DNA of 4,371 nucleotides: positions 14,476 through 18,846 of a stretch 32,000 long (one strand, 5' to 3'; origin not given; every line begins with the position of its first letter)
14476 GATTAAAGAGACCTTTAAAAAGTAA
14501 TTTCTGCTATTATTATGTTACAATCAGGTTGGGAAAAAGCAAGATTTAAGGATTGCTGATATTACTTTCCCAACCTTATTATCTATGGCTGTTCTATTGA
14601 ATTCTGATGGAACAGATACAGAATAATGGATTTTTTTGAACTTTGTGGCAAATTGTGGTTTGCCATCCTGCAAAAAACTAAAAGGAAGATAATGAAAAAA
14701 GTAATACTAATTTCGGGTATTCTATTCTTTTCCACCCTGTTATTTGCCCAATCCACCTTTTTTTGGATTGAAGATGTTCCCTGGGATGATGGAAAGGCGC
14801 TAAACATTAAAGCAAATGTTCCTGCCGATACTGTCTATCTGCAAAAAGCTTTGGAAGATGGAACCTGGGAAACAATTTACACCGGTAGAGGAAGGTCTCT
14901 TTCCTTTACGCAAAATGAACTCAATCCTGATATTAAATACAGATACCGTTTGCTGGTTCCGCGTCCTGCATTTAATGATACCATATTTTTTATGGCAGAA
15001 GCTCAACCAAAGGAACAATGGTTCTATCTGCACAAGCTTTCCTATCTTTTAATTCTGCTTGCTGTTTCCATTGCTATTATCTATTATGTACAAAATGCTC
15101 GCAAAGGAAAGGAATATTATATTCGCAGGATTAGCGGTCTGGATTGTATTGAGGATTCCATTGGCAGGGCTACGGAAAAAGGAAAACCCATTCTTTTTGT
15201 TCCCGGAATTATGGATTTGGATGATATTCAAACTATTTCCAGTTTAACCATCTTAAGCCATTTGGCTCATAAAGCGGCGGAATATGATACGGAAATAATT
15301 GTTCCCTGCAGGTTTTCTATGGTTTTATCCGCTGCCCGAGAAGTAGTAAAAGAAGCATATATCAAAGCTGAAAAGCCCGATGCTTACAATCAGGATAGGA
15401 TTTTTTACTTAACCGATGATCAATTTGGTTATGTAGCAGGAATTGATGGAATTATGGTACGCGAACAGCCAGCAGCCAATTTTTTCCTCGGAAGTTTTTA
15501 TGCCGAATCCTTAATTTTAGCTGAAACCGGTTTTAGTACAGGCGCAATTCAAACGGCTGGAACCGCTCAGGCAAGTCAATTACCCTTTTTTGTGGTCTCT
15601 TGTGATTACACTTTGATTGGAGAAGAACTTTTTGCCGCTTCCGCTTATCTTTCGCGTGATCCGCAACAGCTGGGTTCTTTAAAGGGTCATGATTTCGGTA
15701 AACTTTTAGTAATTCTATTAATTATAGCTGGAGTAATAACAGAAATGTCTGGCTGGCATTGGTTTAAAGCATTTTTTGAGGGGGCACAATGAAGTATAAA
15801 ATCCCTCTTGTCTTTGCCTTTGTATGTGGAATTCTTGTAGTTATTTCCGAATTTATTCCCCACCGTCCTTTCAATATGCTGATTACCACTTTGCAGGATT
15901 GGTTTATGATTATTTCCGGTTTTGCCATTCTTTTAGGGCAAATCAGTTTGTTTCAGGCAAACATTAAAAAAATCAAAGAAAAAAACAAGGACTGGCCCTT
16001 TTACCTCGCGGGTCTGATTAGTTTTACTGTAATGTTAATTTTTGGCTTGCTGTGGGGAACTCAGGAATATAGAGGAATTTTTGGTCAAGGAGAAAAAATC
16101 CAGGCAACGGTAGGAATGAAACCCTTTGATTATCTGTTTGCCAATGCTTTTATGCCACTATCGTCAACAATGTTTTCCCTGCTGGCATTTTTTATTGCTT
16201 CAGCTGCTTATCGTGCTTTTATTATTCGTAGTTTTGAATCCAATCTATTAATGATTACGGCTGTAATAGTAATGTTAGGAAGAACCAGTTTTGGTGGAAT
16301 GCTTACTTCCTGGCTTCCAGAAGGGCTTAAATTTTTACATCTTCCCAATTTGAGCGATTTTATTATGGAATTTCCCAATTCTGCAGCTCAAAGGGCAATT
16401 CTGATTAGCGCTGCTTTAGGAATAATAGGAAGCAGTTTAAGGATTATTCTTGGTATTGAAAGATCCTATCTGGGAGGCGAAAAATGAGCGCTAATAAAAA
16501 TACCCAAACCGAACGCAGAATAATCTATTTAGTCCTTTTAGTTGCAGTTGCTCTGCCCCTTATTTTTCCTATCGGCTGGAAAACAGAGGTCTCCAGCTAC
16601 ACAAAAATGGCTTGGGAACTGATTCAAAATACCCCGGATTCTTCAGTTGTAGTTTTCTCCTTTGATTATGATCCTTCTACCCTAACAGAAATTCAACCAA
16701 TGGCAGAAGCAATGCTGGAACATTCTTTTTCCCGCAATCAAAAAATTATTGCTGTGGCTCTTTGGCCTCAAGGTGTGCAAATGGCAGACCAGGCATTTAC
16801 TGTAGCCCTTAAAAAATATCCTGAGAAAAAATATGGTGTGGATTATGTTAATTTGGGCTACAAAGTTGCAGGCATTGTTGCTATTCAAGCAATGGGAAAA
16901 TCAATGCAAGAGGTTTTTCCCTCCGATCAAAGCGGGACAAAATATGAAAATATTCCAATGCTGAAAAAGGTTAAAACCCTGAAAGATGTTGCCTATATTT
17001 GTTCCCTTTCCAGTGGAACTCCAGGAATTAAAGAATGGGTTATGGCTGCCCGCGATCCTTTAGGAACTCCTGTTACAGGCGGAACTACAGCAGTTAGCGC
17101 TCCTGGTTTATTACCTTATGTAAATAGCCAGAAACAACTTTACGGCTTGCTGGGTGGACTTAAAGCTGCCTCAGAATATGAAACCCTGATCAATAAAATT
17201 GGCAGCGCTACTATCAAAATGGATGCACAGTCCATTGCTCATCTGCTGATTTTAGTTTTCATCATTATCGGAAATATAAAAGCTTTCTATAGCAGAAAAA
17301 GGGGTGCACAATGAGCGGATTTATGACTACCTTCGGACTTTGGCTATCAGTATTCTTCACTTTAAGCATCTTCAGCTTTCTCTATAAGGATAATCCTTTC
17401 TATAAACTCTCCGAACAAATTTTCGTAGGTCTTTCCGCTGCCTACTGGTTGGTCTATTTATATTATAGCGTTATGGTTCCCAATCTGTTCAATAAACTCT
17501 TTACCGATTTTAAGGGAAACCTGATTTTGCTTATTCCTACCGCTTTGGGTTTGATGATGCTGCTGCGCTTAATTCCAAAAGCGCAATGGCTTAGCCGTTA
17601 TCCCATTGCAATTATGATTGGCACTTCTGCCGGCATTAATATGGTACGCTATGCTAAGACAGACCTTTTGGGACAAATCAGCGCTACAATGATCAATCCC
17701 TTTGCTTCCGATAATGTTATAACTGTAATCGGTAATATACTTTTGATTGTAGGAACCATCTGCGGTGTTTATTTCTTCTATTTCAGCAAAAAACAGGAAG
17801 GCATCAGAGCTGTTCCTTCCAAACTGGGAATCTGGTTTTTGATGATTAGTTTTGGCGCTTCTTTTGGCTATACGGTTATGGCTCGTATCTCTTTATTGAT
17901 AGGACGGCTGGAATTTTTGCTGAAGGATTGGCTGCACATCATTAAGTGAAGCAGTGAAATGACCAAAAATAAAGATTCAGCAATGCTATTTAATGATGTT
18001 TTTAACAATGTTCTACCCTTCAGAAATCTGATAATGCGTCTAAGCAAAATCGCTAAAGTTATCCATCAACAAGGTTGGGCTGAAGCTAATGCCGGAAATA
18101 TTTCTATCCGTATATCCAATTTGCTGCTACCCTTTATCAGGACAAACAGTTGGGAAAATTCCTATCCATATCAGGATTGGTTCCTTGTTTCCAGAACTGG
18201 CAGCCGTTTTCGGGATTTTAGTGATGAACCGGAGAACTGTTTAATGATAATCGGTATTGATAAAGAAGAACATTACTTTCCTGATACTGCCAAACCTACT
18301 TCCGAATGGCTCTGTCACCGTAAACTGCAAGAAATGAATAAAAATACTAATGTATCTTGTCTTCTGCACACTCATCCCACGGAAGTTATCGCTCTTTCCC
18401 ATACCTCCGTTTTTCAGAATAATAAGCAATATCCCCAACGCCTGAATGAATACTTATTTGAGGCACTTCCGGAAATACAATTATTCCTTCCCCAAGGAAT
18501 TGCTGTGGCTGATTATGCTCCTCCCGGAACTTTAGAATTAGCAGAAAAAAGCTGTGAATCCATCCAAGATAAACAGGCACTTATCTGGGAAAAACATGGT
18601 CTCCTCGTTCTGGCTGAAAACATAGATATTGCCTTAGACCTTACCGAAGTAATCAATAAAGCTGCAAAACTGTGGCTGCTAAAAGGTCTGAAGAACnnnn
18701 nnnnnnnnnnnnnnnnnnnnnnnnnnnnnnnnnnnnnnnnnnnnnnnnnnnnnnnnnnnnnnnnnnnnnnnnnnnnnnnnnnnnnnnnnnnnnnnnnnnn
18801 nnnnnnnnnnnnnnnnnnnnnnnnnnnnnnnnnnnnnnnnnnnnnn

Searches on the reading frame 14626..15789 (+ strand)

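Call 11: search_protein_families(library=phrogs, proteins=[window:14626-15789:+], max_evalue=0.001)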
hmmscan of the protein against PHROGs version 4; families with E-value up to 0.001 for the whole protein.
window:14626-15789:+ (388 aa): 0 families

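Call 13: search_protein_families(library=pfam, proteins=[window:14626-15789:+], max_evalue=0.001)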
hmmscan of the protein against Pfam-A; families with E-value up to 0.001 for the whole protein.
window:14626-15789:+ (388 aa): 1 family
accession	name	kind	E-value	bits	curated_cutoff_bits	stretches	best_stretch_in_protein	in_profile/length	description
PF20539.3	DUF6754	-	1.3e-123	411.7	27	1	129-384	2-257/257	Domain of unknown function (DUF6754)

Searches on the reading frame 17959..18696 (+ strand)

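Call 12: search_protein_families(library=pfam, proteins=[window:17959-18696:+], max_evalue=0.01)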
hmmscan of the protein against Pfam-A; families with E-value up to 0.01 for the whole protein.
window:17959-18696:+ (246 aa): 1 family
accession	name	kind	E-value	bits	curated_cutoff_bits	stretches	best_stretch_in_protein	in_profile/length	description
PF00596.27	Aldolase_II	-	5.3e-28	98.6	22.2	1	28-240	3-183/183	Class II Aldolase and Adducin N-terminal domain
